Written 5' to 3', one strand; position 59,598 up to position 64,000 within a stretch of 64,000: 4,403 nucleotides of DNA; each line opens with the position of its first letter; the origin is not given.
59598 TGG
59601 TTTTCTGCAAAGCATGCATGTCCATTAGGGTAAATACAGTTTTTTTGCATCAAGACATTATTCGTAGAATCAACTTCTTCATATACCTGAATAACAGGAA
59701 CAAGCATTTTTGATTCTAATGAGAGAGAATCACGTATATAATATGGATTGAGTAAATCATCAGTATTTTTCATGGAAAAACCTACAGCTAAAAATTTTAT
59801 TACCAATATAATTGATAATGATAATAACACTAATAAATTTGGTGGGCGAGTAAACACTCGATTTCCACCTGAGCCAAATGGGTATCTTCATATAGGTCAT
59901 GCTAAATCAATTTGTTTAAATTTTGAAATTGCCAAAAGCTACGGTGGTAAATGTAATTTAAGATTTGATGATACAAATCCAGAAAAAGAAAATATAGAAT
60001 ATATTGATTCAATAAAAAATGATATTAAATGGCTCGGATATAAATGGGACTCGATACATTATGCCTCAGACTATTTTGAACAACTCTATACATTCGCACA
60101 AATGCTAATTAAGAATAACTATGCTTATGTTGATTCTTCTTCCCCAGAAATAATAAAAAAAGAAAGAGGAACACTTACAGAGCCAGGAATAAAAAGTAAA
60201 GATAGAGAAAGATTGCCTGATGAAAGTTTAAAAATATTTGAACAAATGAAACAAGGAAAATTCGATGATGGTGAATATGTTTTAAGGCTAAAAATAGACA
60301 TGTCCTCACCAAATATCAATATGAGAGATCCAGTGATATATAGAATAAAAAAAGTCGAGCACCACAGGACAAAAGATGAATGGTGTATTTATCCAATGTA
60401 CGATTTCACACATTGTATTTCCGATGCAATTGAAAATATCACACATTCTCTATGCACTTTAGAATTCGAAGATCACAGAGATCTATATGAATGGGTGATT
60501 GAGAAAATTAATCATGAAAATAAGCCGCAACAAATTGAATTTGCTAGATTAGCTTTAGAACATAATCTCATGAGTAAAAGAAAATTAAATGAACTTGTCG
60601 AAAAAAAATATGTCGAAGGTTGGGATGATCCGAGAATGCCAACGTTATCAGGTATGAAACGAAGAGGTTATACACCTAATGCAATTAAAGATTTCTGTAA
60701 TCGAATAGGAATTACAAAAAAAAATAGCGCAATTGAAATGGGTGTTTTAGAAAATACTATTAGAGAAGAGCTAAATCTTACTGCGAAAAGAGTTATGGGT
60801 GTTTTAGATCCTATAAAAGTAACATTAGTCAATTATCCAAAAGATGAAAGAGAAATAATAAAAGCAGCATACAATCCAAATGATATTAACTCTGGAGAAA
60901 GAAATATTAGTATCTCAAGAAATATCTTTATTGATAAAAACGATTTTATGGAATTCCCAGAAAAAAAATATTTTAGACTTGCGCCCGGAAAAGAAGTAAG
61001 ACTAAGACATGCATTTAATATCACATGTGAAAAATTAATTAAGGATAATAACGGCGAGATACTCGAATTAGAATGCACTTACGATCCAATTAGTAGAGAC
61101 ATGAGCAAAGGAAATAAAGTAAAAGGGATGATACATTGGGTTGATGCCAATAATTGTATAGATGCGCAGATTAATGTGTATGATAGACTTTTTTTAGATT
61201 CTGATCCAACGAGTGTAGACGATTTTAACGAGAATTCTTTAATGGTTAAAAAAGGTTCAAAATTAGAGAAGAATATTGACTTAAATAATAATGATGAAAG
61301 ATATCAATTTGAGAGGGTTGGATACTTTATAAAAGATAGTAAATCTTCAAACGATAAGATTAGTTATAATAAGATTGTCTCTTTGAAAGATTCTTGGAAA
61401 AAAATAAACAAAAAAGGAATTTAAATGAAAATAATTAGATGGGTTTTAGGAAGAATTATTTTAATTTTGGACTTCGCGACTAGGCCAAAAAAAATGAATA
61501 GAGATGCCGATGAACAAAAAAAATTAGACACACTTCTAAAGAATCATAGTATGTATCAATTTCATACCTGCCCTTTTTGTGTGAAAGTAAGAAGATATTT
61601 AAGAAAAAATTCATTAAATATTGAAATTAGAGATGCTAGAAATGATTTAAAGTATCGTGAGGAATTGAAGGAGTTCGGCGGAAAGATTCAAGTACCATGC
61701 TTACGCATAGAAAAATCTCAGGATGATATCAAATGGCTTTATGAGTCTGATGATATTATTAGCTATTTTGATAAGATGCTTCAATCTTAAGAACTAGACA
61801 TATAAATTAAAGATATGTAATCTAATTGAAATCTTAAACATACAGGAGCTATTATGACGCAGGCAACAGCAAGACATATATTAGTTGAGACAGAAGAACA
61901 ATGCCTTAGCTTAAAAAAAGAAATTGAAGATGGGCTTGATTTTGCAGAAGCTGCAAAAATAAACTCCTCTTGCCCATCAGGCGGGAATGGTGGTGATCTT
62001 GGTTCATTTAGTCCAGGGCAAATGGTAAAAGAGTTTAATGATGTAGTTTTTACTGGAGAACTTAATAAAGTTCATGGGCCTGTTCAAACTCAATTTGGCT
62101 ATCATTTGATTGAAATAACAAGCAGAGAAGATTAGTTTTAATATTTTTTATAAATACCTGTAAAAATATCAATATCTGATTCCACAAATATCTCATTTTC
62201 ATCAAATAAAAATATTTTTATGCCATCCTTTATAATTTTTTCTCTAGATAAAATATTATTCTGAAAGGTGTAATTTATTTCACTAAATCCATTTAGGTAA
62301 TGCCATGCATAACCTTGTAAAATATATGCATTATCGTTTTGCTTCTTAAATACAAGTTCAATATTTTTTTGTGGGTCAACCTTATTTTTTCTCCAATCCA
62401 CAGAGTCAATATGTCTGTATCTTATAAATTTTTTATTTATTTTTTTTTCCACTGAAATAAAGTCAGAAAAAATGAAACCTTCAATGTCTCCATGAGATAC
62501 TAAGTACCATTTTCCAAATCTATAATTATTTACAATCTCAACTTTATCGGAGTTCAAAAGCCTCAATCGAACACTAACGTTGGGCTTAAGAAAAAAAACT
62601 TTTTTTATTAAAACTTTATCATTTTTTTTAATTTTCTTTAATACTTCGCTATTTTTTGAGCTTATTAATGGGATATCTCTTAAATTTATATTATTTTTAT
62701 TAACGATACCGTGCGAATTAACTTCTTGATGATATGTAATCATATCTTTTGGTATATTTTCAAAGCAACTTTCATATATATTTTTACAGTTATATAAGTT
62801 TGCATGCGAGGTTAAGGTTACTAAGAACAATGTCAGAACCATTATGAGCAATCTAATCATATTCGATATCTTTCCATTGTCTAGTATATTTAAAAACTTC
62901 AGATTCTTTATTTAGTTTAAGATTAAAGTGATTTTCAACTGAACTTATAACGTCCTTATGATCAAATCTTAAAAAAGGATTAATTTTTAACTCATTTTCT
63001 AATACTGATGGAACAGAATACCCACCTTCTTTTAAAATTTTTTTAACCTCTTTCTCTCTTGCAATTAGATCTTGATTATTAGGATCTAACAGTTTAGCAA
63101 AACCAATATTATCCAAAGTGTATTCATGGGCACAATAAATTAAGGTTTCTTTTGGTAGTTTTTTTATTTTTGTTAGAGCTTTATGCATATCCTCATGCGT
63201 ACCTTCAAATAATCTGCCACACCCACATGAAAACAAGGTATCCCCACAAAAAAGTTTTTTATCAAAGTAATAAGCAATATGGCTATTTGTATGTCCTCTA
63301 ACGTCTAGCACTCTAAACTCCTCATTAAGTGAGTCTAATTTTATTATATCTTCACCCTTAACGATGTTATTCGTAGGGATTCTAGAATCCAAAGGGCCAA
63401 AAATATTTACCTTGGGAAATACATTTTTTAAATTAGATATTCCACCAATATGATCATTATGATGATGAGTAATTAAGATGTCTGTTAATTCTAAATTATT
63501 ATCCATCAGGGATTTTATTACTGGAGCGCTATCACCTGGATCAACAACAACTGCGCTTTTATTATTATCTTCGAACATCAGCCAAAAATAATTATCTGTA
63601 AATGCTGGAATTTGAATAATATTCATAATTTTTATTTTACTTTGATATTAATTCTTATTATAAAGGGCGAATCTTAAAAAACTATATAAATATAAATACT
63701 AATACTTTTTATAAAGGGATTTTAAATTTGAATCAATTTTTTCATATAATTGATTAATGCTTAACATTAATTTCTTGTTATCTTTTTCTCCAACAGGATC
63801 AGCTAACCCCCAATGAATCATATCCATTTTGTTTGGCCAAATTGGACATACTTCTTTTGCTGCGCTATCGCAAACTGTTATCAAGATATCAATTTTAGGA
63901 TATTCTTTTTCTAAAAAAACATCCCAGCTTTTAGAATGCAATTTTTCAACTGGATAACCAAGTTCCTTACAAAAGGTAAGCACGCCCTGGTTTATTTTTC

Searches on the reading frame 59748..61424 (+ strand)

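Call 7: search_protein_families(library=ncbifam, proteins=[window:59748-61424:+], max_evalue=0.00001)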
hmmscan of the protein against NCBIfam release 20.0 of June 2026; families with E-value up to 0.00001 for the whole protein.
window:59748-61424:+ (558 aa): 8 families
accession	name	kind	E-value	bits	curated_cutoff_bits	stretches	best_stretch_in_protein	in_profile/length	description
NF011291.0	PRK14703.1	equivalog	3.3e-234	779.6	681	1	13-553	11-559/769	glutamine--tRNA ligase/YqeY domain fusion protein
TIGR00440.1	glnS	equivalog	3.4e-213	709.3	425.8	1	35-552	1-524/524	glutamine--tRNA ligase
TIGR00463.1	gltX_arch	equivalog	1.2e-107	360.7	401.75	1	33-536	92-552/560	glutamate--tRNA ligase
NF003169.0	PRK04156.1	equivalog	5e-99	332.5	516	1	32-537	99-560/567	glutamate--tRNA ligase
TIGR00464.1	gltX_bact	equivalog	9.8e-23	80.8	289.95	1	35-325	2-276/470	glutamate--tRNA ligase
NF004315.1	PRK05710.1-4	equivalog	2.2e-16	60.1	250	1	37-139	1-104/274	tRNA glutamyl-Q(34) synthetase GluQRS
NF004314.0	PRK05710.1-3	equivalog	1.4e-11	44.3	256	1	36-142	8-115/297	tRNA glutamyl-Q(34) synthetase GluQRS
TIGR03838.1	queuosine_YadB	equivalog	4.9e-10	39.2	276.7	1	37-174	3-145/272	tRNA glutamyl-Q(34) synthetase GluQRS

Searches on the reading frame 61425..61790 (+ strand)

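Call 7: search_protein_families(library=ncbifam, proteins=[window:61425-61790:+], max_evalue=0.00001)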
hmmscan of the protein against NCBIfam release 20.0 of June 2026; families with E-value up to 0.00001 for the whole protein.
window:61425-61790:+ (121 aa): 3 families
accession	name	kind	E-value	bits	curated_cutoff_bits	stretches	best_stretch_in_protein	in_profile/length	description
NF007702.0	PRK10387.1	equivalog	7.5e-09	35.6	133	1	43-118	3-72/215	glutaredoxin 2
TIGR02182.1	GRXB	equivalog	3.9e-07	30.1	186.65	1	43-118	2-71/209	GrxB family glutaredoxin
TIGR02196.1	GlrX_YruB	hypoth_equivalog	1.5e-06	28.6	88.55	1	43-97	4-58/74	glutaredoxin-like protein, YruB-family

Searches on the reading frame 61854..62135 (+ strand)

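Call 7: search_protein_families(library=ncbifam, proteins=[window:61854-62135:+], max_evalue=0.00001)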
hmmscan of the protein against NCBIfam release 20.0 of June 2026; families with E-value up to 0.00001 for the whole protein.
window:61854-62135:+ (93 aa): 7 families
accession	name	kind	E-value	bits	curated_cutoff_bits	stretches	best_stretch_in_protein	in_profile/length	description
NF011969.0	PRK15441.1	equivalog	5.6e-25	87.6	127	1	3-91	4-92/93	peptidylprolyl isomerase PpiC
NF002846.0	PRK03095.1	equivalog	1e-18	67.9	361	1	4-91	133-221/287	peptidylprolyl isomerase PrsA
NF002824.0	PRK02998.1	subfamily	3.4e-18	66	360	1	6-91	137-223/283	peptidylprolyl isomerase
NF000809.0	PRK00059.1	equivalog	1.6e-16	60.7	303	1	3-92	196-288/336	peptidylprolyl isomerase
NF002827.0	PRK03002.1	equivalog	1.8e-16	60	343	1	5-92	138-226/285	peptidylprolyl isomerase PrsA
TIGR02933.1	nifM_nitrog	equivalog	2.9e-10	40.5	168.2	1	5-86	125-215/256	nitrogen fixation protein NifM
NF008038.0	PRK10770.1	equivalog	1.2e-07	30.9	394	1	3-89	284-381/431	peptidylprolyl isomerase SurA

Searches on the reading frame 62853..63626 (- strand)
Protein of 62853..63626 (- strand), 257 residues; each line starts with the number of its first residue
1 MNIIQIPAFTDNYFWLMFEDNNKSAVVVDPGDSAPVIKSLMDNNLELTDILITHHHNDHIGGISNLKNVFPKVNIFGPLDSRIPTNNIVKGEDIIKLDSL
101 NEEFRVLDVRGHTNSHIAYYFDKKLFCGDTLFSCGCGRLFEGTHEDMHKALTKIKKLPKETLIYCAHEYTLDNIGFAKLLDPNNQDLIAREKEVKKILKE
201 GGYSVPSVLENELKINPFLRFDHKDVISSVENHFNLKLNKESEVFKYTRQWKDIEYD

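Call 7: search_protein_families(library=ncbifam, proteins=[window:62853-63626:-], max_evalue=0.00001)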
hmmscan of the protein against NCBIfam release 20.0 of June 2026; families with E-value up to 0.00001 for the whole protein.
window:62853-63626:- (257 aa): 7 families
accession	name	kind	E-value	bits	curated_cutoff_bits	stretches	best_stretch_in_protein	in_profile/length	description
TIGR03413.1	GSH_gloB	equivalog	7.8e-92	307.1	200.8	1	3-253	1-246/248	hydroxyacylglutathione hydrolase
NF007597.0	PRK10241.1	equivalog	5e-72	242.2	421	1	1-253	1-249/251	hydroxyacylglutathione hydrolase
NF041804.1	MBL_fold_SolJ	exception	6.7e-13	48.3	350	1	15-171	21-182/224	solanimycin biosynthesis MBL-fold hydrolase SolJ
NF040641.1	bifunc_ST_SDO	equivalog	1.5e-07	30.7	625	0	103-170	274-345/423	bifunctional sulfur transferase/dioxygenase Blh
NF008580.0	PRK11539.1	equivalog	2.7e-07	29.4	969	1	36-92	543-598/758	ComEC family protein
NF012229.1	bla_class_B_core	domain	7.5e-07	29.4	100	0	23-68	24-73/139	metallo-beta-lactamase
NF002558.0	PRK02126.1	subfamily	5.1e-06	25.7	315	1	8-78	13-83/345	ribonuclease Z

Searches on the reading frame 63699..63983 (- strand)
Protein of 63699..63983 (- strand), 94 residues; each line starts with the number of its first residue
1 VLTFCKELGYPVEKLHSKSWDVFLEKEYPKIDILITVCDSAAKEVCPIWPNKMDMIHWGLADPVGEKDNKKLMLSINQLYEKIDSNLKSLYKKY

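Call 7: search_protein_families(library=ncbifam, proteins=[window:63699-63983:-], max_evalue=0.00001)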
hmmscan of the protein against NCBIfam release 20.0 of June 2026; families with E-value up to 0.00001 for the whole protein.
window:63699-63983:- (94 aa): 2 families
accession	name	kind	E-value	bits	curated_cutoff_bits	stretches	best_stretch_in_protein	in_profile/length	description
TIGR02691.1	arsC_pI258_fam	equivalog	9.1e-09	35.7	174.3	1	25-89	64-128/129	arsenate reductase (thioredoxin)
NF010053.0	PRK13530.1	subfamily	1.8e-07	31.6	215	1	27-88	71-126/133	arsenate reductase (thioredoxin)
